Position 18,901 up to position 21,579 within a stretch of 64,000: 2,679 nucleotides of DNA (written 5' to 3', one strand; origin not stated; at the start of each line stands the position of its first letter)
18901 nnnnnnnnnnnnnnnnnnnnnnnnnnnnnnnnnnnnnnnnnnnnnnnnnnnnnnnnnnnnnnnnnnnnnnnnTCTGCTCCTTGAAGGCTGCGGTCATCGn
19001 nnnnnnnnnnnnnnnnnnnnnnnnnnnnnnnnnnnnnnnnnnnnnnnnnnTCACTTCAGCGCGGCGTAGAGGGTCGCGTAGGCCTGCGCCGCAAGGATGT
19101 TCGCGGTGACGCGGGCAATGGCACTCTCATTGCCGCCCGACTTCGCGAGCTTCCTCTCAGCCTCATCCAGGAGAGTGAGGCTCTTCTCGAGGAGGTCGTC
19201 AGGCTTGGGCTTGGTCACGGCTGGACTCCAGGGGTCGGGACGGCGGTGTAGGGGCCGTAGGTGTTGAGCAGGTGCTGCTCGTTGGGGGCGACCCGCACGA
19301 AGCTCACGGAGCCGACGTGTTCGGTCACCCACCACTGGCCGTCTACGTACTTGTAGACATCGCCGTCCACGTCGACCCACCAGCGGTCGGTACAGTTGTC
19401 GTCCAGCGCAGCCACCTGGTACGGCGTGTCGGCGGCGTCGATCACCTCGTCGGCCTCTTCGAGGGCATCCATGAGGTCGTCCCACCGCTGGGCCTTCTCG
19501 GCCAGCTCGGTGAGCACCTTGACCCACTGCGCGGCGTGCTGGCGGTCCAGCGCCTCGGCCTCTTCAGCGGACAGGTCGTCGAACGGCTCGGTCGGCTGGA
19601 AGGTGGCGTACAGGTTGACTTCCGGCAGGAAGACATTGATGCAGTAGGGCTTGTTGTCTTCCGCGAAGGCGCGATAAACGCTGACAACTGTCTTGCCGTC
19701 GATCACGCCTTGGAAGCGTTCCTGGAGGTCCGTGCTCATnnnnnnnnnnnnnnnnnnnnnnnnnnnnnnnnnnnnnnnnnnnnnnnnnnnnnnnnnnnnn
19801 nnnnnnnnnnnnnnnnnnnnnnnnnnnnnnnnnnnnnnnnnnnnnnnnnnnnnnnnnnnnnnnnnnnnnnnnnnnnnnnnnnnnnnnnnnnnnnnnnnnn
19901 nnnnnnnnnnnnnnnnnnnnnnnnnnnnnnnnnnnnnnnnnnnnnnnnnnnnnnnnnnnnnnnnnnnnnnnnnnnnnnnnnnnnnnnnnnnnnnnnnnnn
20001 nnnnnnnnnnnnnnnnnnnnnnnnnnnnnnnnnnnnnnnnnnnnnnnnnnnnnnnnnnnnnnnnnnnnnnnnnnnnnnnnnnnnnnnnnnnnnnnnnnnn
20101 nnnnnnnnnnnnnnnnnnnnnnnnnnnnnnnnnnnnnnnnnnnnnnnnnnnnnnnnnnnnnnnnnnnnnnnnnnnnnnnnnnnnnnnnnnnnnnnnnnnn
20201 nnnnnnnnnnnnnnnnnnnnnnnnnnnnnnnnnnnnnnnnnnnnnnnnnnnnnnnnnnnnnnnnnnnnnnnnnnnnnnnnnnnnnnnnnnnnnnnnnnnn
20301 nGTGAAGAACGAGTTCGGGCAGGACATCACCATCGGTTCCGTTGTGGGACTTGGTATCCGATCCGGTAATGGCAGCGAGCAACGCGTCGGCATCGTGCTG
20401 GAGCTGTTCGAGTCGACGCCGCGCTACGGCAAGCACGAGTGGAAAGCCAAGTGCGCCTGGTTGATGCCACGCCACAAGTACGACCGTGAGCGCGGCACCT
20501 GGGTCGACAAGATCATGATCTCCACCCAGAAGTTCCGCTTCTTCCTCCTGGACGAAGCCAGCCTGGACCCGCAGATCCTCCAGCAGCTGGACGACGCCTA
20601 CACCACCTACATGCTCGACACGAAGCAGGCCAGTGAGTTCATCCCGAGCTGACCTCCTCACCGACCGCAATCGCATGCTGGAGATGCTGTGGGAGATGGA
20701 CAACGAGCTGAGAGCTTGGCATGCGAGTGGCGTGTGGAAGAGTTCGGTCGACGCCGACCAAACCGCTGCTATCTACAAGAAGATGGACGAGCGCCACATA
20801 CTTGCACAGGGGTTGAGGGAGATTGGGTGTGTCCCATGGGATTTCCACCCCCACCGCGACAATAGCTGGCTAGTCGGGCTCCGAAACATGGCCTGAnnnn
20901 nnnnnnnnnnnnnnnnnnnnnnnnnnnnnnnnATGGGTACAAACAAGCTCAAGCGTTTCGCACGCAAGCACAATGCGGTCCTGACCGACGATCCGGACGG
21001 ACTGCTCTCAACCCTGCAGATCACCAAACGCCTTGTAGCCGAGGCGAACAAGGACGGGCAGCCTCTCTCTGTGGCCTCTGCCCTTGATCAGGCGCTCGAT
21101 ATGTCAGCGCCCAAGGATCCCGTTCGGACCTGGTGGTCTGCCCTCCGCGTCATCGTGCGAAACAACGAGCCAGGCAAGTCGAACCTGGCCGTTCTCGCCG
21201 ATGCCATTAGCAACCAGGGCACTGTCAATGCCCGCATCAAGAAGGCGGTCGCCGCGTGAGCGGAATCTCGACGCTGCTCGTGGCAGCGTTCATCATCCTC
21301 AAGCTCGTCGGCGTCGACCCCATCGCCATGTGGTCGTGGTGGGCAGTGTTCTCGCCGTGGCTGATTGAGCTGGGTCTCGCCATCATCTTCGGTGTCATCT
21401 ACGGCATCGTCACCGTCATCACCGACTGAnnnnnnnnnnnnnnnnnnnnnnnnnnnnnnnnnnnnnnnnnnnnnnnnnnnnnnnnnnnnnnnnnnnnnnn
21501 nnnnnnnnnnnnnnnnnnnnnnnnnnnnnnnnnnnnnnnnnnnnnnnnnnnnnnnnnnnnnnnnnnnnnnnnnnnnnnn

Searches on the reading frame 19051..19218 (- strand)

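Call 58: search_protein_families(library=pfam, max_evalue=0.01, proteins=[window:19051-19218:-])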
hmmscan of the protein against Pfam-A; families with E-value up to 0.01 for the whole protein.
window:19051-19218:- (55 aa): 0 families

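Call 59: search_protein_families(library=phrogs, max_evalue=0.001, proteins=[window:19051-19218:-])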
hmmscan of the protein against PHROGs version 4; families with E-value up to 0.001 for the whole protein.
window:19051-19218:- (55 aa): 1 family
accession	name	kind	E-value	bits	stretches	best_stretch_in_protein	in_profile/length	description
phrog_25083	-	unknown function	5e-41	139.5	1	1-55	1-55/55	-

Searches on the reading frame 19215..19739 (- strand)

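Call 58: search_protein_families(library=pfam, max_evalue=0.01, proteins=[window:19215-19739:-])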
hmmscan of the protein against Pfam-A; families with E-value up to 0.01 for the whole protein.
window:19215-19739:- (174 aa): 1 family
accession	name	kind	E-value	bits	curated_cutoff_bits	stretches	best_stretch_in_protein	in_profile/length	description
PF23435.1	DUF7121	-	0.0019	18.1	29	1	58-123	181-246/307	Family of unknown function (DUF7121)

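Call 59: search_protein_families(library=phrogs, max_evalue=0.001, proteins=[window:19215-19739:-])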
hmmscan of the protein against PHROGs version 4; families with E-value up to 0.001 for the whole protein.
window:19215-19739:- (174 aa): 1 family
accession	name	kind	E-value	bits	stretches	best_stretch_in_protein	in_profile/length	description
phrog_15331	-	unknown function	9.2e-97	324.3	1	1-174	1-182/242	-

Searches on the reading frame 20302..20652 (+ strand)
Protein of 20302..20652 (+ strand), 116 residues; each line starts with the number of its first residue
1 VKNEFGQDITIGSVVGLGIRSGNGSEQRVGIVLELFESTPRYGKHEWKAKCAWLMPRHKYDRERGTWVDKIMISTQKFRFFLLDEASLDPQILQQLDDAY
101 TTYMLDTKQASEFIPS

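Call 58: search_protein_families(library=pfam, max_evalue=0.01, proteins=[window:20302-20652:+])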
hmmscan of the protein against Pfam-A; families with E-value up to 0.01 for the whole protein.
window:20302-20652:+ (116 aa): 0 families

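Call 59: search_protein_families(library=phrogs, max_evalue=0.001, proteins=[window:20302-20652:+])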
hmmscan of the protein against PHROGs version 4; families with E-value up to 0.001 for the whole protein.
window:20302-20652:+ (116 aa): 1 family
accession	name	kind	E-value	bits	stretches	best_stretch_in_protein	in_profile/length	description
phrog_2596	-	unknown function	5.4e-28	98.2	1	1-108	1-101/101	-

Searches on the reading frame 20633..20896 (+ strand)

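Call 58: search_protein_families(library=pfam, max_evalue=0.01, proteins=[window:20633-20896:+])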
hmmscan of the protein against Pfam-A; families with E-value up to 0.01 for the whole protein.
window:20633-20896:+ (87 aa): 0 families

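Call 59: search_protein_families(library=phrogs, max_evalue=0.001, proteins=[window:20633-20896:+])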
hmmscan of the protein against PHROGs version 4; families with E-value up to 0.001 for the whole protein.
window:20633-20896:+ (87 aa): 1 family
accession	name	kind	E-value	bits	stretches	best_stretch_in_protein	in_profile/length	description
phrog_15756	-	unknown function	3e-53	179.2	1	1-87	1-87/87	-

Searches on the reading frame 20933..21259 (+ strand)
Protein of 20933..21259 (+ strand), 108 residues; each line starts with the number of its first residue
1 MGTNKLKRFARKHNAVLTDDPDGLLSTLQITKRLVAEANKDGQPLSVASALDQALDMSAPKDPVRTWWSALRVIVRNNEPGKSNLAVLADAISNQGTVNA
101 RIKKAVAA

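Call 58: search_protein_families(library=pfam, max_evalue=0.01, proteins=[window:20933-21259:+])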
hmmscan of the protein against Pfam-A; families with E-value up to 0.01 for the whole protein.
window:20933-21259:+ (108 aa): 0 families

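Call 59: search_protein_families(library=phrogs, max_evalue=0.001, proteins=[window:20933-21259:+])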
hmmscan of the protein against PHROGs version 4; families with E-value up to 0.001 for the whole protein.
window:20933-21259:+ (108 aa): 1 family
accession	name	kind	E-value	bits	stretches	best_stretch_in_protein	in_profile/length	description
phrog_11487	-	unknown function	1.5e-47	162.2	1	1-108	6-134/134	-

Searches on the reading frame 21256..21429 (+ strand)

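Call 58: search_protein_families(library=pfam, max_evalue=0.01, proteins=[window:21256-21429:+])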
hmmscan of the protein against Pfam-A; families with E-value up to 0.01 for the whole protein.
window:21256-21429:+ (57 aa): 1 family
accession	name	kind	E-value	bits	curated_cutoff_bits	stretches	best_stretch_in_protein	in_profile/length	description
PF10269.14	Tmemb_185A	-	0.0058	16.8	23.1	1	8-49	139-183/252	Transmembrane Fragile-X-F protein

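Call 59: search_protein_families(library=phrogs, max_evalue=0.001, proteins=[window:21256-21429:+])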
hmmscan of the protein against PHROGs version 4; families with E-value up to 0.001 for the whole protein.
window:21256-21429:+ (57 aa): 1 family
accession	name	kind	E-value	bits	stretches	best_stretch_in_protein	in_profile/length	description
phrog_1374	-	unknown function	1.4e-11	45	1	2-56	16-67/89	-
